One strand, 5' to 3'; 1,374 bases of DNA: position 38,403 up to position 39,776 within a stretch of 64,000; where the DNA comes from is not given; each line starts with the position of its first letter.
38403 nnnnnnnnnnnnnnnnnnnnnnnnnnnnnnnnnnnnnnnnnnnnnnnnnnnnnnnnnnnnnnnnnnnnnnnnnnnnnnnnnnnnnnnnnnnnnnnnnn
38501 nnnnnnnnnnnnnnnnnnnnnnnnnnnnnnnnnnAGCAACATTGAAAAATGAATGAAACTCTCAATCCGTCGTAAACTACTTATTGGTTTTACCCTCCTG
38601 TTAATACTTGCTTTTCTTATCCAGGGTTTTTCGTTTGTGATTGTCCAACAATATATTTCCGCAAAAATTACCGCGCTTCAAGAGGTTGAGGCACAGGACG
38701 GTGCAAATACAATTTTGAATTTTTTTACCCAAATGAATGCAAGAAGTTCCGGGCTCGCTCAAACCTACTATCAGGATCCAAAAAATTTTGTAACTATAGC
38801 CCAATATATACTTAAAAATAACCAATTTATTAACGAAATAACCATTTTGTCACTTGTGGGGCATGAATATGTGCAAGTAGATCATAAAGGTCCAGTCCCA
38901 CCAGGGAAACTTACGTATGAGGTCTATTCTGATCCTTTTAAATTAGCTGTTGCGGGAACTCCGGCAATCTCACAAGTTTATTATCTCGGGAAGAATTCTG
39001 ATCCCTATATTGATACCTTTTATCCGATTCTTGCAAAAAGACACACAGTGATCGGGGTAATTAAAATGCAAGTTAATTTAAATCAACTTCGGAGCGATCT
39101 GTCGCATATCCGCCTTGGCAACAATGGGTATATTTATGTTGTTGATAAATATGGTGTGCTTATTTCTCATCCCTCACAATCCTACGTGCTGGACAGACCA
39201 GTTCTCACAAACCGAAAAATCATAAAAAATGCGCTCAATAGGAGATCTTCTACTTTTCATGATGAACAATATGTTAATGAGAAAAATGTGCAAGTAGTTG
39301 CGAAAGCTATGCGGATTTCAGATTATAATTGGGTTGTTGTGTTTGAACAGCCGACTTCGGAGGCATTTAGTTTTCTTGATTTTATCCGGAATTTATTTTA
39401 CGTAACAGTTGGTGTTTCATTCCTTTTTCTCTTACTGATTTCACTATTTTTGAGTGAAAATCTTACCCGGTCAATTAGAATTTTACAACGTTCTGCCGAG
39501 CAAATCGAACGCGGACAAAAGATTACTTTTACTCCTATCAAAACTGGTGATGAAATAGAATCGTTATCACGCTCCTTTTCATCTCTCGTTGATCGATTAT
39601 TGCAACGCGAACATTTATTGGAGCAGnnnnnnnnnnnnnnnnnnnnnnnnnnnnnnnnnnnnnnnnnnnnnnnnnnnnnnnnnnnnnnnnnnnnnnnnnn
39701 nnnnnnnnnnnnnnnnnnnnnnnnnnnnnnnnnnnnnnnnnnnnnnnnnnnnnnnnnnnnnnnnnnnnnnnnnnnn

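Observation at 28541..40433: Amino-acid-type solute-binding protein plus Cache histidine kinase pair, tandemly duplicated and inserted inside the type IV pilus locus with an orphan CheY-like regulator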

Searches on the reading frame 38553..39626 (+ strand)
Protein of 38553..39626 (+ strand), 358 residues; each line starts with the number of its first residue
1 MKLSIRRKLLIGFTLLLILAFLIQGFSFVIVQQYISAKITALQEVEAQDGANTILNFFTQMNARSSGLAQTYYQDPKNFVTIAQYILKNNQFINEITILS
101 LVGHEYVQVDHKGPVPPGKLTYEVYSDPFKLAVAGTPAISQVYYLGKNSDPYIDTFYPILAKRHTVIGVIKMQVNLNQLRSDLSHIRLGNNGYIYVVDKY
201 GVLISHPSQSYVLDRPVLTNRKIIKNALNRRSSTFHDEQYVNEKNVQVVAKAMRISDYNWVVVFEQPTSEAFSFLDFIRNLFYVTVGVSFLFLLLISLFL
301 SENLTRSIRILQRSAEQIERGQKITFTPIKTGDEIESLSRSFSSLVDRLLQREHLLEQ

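Call 16: find_homologous_proteins(query=window:38553-39626:+, max_evalue=0.00001)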
Query seq(358 aa) (358 aa): 17 proteins with E <= 0.00001 among 8000 candidates.
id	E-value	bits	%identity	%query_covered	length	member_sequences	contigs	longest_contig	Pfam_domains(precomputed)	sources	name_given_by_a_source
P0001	8.4e-228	773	100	100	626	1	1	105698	PF17201.11,PF02743.25,PF02518.32,PF08269.18,PF00512.32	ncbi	-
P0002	2.9e-131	456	64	100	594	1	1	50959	PF00672.31,PF17201.11,PF02743.25,PF02518.32,PF08269.18,PF00512.32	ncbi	-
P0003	1.1e-118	414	55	100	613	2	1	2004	PF00672.31,PF17201.11,PF02743.25,PF02518.32,PF00512.32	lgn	-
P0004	1.6e-117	411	57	100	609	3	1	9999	PF17201.11,PF02743.25,PF02518.32,PF00512.32,PF13589.13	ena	-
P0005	1.9e-117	410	57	100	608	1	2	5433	PF17201.11,PF02743.25,PF02518.32,PF00512.32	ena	-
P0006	2.7e-117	410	57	100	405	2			PF17201.11,PF02743.25,PF00512.32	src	-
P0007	3.1e-117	410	57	100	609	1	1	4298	PF17201.11,PF02743.25,PF02518.32,PF00512.32,PF13589.13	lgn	-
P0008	4.4e-116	406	57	100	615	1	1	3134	PF00672.31,PF17201.11,PF02743.25,PF02518.32,PF00512.32,PF13589.13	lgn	-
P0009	2.6e-115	403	56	100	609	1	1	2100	PF17201.11,PF02743.25,PF02518.32,PF00512.32,PF13589.13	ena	-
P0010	1.5e-110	388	53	100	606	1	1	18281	PF00672.31,PF17201.11,PF02743.25,PF02518.32,PF08269.18,PF00512.32,PF17203.11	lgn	-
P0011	6.4e-105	369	52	100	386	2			PF00672.31,PF17201.11,PF02743.25,PF17203.11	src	-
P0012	1.2e-97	345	50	90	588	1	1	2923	PF00672.31,PF17201.11,PF02743.25,PF13581.13,PF02518.32,PF08269.18,PF00512.32,PF17203.11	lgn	-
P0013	1.7e-87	312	47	92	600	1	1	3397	PF00672.31,PF02743.25,PF02518.32,PF00512.32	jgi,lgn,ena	-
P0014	2.0e-85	305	79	52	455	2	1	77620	PF17201.11,PF02743.25,PF02518.32,PF00512.32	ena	-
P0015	1.1e-45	174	66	37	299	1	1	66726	PF00672.31,PF00512.32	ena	-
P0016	2.0e-16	78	27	77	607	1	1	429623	PF00672.31,PF17201.11,PF02743.25,PF02518.32,PF00512.32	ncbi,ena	-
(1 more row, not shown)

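Call 17: find_encoding_contigs(protein=P0002, flank=10000, max_places=3)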
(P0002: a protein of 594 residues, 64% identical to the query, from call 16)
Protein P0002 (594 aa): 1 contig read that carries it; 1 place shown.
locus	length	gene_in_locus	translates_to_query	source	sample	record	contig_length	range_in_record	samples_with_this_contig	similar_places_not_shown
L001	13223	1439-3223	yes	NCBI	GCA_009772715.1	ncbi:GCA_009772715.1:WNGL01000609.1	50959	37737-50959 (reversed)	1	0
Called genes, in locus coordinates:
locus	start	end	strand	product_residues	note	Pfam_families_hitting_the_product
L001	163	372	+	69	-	-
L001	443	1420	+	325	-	PF00497:SBP_bac_3, PF10613:Lig_chan-Glu_bd (weak)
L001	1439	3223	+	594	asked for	PF08269:dCache_2 (weak), PF17201:Cache_3-Cache_2, PF02743:dCache_1 (weak), PF00672:HAMP (weak), PF00512:HisKA, PF02518:HATPase_c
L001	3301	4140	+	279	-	PF06750:A24_N_bact, PF01478:Peptidase_A24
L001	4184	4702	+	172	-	PF07963:N_methyl, PF08334:T2SSG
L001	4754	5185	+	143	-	PF07963:N_methyl (weak)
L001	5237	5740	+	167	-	-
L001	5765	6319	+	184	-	PF07963:N_methyl (faint)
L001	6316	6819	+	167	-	-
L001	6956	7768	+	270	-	-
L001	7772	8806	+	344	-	PF06723:MreB_Mbl (faint), PF11104:PilM_2, PF25216:Volactin (weak), PF14450:FtsA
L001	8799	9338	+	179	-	-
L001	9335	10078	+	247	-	-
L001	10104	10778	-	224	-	PF01746:tRNA_m1G_MT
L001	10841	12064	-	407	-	PF13231:PMT_2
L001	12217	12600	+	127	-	PF10604:Polyketide_cyc2, PF08327:AHSA1 (weak)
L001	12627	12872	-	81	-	PF13083:KH_KhpA-B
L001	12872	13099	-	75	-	PF00886:Ribosomal_S16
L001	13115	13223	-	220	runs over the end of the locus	PF22935:RM44_endonuclase, PF14622:Ribonucleas_3_3, PF00636:Ribonuclease_3, PF14709:DND1_DSRM (faint), PF00035:dsrm, PF22892:DSRM_MRPL44 (weak)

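Call 18: find_encoding_contigs(protein=P0014, flank=10000, max_places=3)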
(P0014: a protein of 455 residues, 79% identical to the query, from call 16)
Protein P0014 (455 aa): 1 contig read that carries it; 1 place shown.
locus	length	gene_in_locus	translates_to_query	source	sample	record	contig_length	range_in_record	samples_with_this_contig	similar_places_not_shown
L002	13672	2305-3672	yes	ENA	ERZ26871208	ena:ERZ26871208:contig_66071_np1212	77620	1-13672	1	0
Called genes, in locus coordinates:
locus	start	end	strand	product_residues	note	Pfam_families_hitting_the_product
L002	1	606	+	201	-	?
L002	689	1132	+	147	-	-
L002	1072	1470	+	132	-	PF00497:SBP_bac_3, PF10613:Lig_chan-Glu_bd (weak)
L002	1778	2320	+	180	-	-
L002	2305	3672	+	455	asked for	PF02743:dCache_1 (weak), PF17201:Cache_3-Cache_2 (weak), PF00512:HisKA, PF02518:HATPase_c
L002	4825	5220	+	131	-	-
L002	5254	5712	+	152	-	PF07963:N_methyl, PF08334:T2SSG (weak)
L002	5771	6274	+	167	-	PF07963:N_methyl (weak)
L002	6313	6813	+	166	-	-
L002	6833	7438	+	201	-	-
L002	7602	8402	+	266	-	-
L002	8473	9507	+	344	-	PF06723:MreB_Mbl (faint), PF11104:PilM_2, PF25216:Volactin (faint), PF14450:FtsA (weak)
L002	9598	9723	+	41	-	-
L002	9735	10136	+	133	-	-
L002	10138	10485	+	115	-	-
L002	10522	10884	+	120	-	-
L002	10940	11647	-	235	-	PF01746:tRNA_m1G_MT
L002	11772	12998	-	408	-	PF13231:PMT_2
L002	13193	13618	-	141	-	-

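Call 19: find_encoding_contigs(protein=P0010, flank=10000, max_places=3)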
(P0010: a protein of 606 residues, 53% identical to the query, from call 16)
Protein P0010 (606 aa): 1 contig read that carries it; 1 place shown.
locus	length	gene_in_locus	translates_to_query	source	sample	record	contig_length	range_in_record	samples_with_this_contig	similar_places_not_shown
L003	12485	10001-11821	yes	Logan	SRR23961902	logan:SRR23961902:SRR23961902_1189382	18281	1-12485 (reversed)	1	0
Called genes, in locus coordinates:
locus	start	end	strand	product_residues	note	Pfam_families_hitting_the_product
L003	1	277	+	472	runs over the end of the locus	PF11104:PilM_2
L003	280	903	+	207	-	-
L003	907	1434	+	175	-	-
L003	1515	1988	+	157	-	PF07963:N_methyl (weak)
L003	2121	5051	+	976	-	-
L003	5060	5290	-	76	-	-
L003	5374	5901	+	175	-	-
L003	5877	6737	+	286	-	PF01381:HTH_3 (weak), PF13560:HTH_31, PF17765:MLTR_LBD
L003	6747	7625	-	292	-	PF00892:EamA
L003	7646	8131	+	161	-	-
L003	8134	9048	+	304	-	PF13640:2OG-FeII_Oxy_3 (weak)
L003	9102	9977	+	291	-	PF00497:SBP_bac_3, PF10613:Lig_chan-Glu_bd (weak)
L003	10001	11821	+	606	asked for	PF02743:dCache_1, PF17203:sCache_3_2 (faint), PF17201:Cache_3-Cache_2, PF08269:dCache_2 (faint), PF00672:HAMP (weak), PF00512:HisKA, PF02518:HATPase_c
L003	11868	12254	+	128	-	PF00072:Response_reg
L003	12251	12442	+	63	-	-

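Call 20: find_encoding_contigs(protein=P0015, flank=10000, max_places=3)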
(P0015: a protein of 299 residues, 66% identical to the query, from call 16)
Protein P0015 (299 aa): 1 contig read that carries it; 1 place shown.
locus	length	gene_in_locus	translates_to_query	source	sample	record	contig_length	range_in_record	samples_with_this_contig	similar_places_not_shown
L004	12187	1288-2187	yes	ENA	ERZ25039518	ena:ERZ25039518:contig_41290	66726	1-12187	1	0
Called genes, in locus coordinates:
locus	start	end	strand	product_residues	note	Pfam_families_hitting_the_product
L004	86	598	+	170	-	PF00497:SBP_bac_3, PF10613:Lig_chan-Glu_bd (weak)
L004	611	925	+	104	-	-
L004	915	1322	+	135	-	PF02743:dCache_1, PF17201:Cache_3-Cache_2 (weak)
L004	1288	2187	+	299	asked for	PF00672:HAMP (weak), PF00512:HisKA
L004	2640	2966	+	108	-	-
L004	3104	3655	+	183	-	-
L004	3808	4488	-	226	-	PF00702:Hydrolase, PF13419:HAD_2, PF13242:Hydrolase_like (weak)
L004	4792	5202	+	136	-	-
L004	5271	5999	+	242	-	-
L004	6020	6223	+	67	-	-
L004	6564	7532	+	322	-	PF01921:tRNA-synt_1f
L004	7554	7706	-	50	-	-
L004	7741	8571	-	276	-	PF00248:Aldo_ket_red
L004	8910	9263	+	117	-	PF00171:Aldedh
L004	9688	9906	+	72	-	-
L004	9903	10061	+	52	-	-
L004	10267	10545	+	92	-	-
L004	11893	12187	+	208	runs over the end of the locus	PF00512:HisKA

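Call 21: find_encoding_contigs(protein=P0016, flank=10000, max_places=3)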
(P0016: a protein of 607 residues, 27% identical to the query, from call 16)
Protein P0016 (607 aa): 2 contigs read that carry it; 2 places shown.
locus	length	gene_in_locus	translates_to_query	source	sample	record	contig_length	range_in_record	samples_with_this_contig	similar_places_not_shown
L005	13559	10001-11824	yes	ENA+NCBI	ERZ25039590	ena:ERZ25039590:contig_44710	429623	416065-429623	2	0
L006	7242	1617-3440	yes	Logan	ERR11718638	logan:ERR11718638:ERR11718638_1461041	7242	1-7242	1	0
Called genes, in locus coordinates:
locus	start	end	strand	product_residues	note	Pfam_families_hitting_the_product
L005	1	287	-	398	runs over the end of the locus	PF00155:Aminotran_1_2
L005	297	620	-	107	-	-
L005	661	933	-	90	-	PF00216:Bac_DNA_binding, PF18291:HU-HIG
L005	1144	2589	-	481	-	PF14691:Fer4_20, PF01262:AlaDh_PNT_C (faint), PF13738:Pyr_redox_3 (faint), PF00890:FAD_binding_2 (weak), PF01266:DAO (weak), PF03486:HI0933_like (weak), PF07992:Pyr_redox_2, PF13450:NAD_binding_8, +5 more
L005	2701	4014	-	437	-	PF01645:Glu_synthase, PF01493:GXGXG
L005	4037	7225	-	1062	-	PF00310:GATase_2, PF04898:Glu_syn_central, PF01645:Glu_synthase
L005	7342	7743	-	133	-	PF00380:Ribosomal_S9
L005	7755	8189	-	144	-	PF00572:Ribosomal_L13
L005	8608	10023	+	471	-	PF00682:HMGL-like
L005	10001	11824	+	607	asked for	PF02743:dCache_1, PF17201:Cache_3-Cache_2, PF00672:HAMP, PF00512:HisKA, PF02518:HATPase_c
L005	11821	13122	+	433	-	-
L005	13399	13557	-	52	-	?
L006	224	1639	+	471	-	PF00682:HMGL-like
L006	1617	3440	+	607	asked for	PF02743:dCache_1, PF17201:Cache_3-Cache_2, PF00672:HAMP, PF00512:HisKA, PF02518:HATPase_c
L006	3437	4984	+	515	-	-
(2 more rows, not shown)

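Call 23: find_encoding_contigs(protein=P0001, flank=1000, max_places=2)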
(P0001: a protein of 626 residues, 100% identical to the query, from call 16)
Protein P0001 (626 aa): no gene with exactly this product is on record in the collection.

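Call 26: find_related_loci(query=A1, collection=genome_contigs, flank=10000)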
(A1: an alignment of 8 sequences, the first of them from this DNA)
Query A1 (310 aa) in genome_contigs; peptide patterns used: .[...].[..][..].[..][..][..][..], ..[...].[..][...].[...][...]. (x = any residue, [..] = any of these).
95 stretches matched a pattern; 39 encode a relative of the query (tblastn E <= 1e-3); 39 distinct loci.
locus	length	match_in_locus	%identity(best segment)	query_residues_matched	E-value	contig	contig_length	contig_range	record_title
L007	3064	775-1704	56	1-309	1e-102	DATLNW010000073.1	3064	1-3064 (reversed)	MAG TPA_asm: Lysobacterales bacterium isolate SMAG_U13810 k141_2184065, whole genome shotgun sequence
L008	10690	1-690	39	54-278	8e-50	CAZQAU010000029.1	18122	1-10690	MAG TPA_asm: uncultured Gammaproteobacteria bacterium isolate SRP292972_co1_101 genome assembly, contig: NODE_1387_lengt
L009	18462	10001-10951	52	1-309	3e-89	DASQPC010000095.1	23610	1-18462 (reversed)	MAG TPA_asm: Candidatus Methylomirabilota bacterium isolate SMAG_U10819 k141_2608347, whole genome shotgun sequence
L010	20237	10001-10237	42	149-219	4e-13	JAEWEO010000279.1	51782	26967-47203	MAG: Bacillota bacterium isolate OH_PBlB_147 k127_433386, whole genome shotgun sequence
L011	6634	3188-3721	26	95-275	7e-10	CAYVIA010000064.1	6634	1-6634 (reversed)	MAG TPA_asm: uncultured Gammaproteobacteria bacterium isolate binchicken_co129_792 genome assembly, contig: NODE_39470_l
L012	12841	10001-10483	28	149-306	1e-9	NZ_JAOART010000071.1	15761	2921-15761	MAG: Anaeromicrobium sp. isolate McD1.6 contig_134297, whole genome shotgun sequence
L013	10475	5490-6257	22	80-309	8e-9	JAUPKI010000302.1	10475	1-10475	MAG: Thermodesulfobacteriota bacterium isolate erpe_2018_pw_0hr_WHONDRS-PP48-000085_B_bin.1 scaffold_1245244, whole geno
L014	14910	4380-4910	26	149-309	3e-8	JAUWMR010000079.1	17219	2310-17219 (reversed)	MAG: Desulfobacteraceae bacterium isolate CSMAG_2403 CSMAG_2403_k141_152764_length_17219_cov_16.9583, whole genome shotg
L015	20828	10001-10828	24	4-273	4e-8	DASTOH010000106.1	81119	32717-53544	MAG TPA_asm: Anaerolineales bacterium isolate SMAG_U2165 k141_1537259, whole genome shotgun sequence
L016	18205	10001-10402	22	174-305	5e-8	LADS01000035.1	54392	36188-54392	MAG: Desulfobulbaceae bacterium BRH_c16a BRHa_1006970, whole genome shotgun sequence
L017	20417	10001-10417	25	168-310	5e-7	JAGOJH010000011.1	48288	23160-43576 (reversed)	MAG: Thermoclostridium sp. isolate Go_SlDig_bin_309 Go_SlDig_1884_length_48288_cov_6.054650, whole genome shotgun sequen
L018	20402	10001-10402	24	169-309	5e-7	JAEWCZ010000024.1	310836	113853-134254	MAG: Bacillota bacterium isolate OH_PBB_78 k127_469132, whole genome shotgun sequence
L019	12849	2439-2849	27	166-309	8e-7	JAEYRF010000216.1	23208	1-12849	MAG: Bacillota bacterium isolate OH_CBB_50 k127_675278, whole genome shotgun sequence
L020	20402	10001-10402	25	169-309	1e-6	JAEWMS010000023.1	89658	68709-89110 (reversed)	MAG: Bacillota bacterium isolate OH_PDB_143 k127_1260050, whole genome shotgun sequence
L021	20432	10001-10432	26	166-309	2e-6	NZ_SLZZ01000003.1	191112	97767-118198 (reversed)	Muricomes intestini strain DSM 29489 Ga0244712_103, whole genome shotgun sequence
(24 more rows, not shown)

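Call 31: search_protein_families(library=pfam, proteins=[L009:3861-5000:+, L009:5078-6049:+, L009:6058-7158:+, L009:7058-8842:+, L009:8901-9986:+, L009:10001-12229:+, L009:12725-13327:+, L009:13334-13714:+, L009:13759-16155:+, L009:16838-18346:-], max_evalue=0.001)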
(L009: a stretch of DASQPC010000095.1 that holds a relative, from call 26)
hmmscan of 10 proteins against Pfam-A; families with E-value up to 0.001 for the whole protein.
L009:3861-5000:+ (379 aa): 1 family
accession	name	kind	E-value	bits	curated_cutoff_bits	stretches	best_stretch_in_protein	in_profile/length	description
PF02698.23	DUF218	-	2e-09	37.9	27.6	1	120-244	17-109/133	DUF218 domain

L009:5078-6049:+ (323 aa): 1 family
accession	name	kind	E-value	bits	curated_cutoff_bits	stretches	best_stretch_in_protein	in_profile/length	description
PF02698.23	DUF218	-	2.4e-13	50.6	27.6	1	51-150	17-104/133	DUF218 domain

L009:6058-7158:+ (366 aa): 5 families
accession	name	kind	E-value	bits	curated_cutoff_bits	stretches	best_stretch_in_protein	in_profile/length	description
PF00534.26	Glycos_transf_1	-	1.3e-20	74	26.4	1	200-328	38-155/172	Glycosyl transferases group 1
PF13692.12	Glyco_trans_1_4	-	2.5e-18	67.2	27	1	199-328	13-139/142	Glycosyl transferases group 1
PF13439.12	Glyco_transf_4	-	2.8e-14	53.9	28.5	1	23-168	6-169/170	Glycosyltransferase Family 4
PF13579.12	Glyco_trans_4_4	-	2.8e-06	28.2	29.7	1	23-134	5-103/158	Glycosyl transferase 4-like domain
PF20706.3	GT4-conflict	-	0.00089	18.8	26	0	254-292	272-309/385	Family 4 Glycosyltransferase in conflict systems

L009:7058-8842:+ (594 aa): 1 family
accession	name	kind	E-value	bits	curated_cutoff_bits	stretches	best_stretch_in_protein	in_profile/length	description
PF00128.31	Alpha-amylase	-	3.1e-26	93.1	22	1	119-336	33-269/446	Alpha amylase, catalytic domain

L009:8901-9986:+ (361 aa): 2 families
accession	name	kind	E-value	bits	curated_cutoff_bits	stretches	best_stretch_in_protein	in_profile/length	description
PF00497.25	SBP_bac_3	-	2.4e-37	128.1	26.4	1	146-360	1-130/132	Bacterial extracellular solute-binding proteins, family 3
PF10613.14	Lig_chan-Glu_bd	-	8.5e-07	29.5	30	1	179-239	55-114/115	Ligated ion channel L-glutamate- and glycine-binding site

L009:10001-12229:+ (742 aa): 13 families
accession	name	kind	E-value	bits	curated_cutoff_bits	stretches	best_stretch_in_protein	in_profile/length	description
PF02518.31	HATPase_c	-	1.5e-30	106.3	26.4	1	607-717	2-110/111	Histidine kinase-, DNA gyrase B-, and HSP90-like ATPase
PF00512.31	HisKA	-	3.9e-17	62.5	26.9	1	493-558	2-64/66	His Kinase A (phospho-acceptor) domain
PF02743.24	dCache_1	-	4.3e-16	59.6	45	1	35-271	3-238/240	Cache domain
PF17201.10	Cache_3-Cache_2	-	4.1e-14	53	27.7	1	159-279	159-289/299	Cache 3/Cache 2 fusion domain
PF00989.32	PAS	-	2.7e-12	47.1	22.6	1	374-482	6-112/113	PAS fold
PF13426.13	PAS_9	-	2e-11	44.5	27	1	380-484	2-102/103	PAS domain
PF00672.30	HAMP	-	5.8e-11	43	25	1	308-358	2-52/53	HAMP domain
PF17203.10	sCache_3_2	-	3.4e-06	27.6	28.4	1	150-193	94-137/140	Single cache domain 3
PF08448.16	PAS_4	-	3.2e-05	24.5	23.1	1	376-486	2-108/110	PAS fold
PF08269.17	dCache_2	-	0.00012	21.7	26.5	1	185-270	192-288/298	Cache domain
PF13188.13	PAS_8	-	0.00017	21.8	21.8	1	374-417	6-46/65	PAS domain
PF17200.10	sCache_2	-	0.00018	21.9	25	1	187-271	41-137/155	Single Cache domain 2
PF13581.12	HATPase_c_2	-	0.0006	20.3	27.4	0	619-691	40-109/127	Histidine kinase-like ATPase domain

L009:12725-13327:+ (200 aa): 1 family
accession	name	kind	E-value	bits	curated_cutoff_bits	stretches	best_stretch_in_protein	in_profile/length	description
PF04203.18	Sortase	-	1.2e-24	86.8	26.6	1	59-199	1-125/125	Sortase domain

L009:13334-13714:+ (126 aa): 1 family
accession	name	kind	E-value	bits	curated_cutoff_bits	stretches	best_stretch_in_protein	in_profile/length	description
PF00072.30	Response_reg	-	2.1e-22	79.8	30.2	1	8-117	1-110/111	Response regulator receiver domain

L009:13759-16155:+ (798 aa): 8 families
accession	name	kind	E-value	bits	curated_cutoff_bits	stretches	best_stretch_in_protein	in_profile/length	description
PF05362.19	Lon_C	-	1.3e-90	302.9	21.1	1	563-765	2-204/205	Lon protease (S16) C-terminal proteolytic domain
PF02190.22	LON_substr_bdg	-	1.5e-40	139.7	28.7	1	5-195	2-200/200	ATP-dependent protease La (LON) substrate-binding domain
PF00004.35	AAA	-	1.7e-25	90.4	21.2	1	345-484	1-128/131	ATPase family associated with various cellular activities (AAA)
PF22667.2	Lon_lid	-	1.3e-22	79.6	27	1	507-560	2-56/57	Lon protease AAA+ ATPase lid domain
PF07728.20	AAA_5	-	3.3e-08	34.1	22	1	345-479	2-139/139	AAA domain (dynein-related subfamily)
PF13541.12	ChlI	-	4.2e-08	33.5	27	1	606-733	1-121/121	Subunit ChlI of Mg-chelatase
PF13401.12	AAA_22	-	2.4e-06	28.3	27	0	343-426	6-97/130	AAA domain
PF08298.17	AAA_PrkA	-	0.00021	20.9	25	1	304-367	49-110/358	PrkA AAA domain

L009:16838-18346:- (502 aa): 1 family
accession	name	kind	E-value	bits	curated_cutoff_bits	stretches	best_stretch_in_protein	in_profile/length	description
PF02074.21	Peptidase_M32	-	7.6e-159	529.9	25.1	1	12-497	3-489/489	Carboxypeptidase Taq (M32) metallopeptidase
